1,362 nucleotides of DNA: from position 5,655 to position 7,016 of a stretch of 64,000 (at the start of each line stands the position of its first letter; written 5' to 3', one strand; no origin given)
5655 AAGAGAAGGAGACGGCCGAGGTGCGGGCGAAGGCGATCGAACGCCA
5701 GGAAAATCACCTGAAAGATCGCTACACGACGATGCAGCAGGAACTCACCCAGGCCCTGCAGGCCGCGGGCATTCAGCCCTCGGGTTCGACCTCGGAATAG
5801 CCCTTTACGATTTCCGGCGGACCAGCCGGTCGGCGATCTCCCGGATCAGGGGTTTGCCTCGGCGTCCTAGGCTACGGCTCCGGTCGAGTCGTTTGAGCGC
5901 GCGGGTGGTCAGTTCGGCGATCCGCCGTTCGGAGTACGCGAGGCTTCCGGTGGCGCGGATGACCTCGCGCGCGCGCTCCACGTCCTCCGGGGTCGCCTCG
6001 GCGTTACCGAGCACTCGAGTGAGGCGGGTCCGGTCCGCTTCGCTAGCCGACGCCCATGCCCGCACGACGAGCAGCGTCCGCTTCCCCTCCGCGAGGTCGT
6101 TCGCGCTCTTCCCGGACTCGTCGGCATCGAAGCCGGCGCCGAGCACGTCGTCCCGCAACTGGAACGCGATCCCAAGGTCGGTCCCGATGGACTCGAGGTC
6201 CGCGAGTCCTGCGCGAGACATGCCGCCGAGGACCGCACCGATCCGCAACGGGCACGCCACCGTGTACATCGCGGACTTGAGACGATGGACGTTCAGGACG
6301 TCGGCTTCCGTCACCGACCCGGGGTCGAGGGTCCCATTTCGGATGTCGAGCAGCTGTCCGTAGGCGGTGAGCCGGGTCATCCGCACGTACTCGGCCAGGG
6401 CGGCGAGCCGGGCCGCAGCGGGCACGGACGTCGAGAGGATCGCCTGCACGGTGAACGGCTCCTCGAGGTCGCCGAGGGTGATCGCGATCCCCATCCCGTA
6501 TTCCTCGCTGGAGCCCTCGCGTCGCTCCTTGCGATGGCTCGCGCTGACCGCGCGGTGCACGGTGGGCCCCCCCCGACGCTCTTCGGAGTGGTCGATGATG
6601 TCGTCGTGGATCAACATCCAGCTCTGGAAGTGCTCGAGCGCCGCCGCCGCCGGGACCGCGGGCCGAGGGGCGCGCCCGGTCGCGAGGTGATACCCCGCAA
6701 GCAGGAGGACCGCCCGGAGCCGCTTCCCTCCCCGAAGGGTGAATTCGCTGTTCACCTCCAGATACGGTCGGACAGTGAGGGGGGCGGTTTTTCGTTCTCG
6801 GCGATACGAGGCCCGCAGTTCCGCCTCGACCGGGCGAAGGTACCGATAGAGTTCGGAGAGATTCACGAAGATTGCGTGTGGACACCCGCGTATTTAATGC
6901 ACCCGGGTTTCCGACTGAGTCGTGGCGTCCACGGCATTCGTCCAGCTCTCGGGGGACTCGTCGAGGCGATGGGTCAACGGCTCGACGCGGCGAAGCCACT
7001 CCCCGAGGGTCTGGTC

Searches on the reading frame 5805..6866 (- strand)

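Call 39: search_protein_families(library=pfam, proteins=[window:5805-6866:-])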
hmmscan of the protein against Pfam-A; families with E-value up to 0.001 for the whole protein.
window:5805-6866:- (353 aa): 1 family
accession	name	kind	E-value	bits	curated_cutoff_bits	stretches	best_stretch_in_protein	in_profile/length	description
PF00348.22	polyprenyl_synt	-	8.1e-46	156.7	27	1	41-301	10-249/251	Polyprenyl synthetase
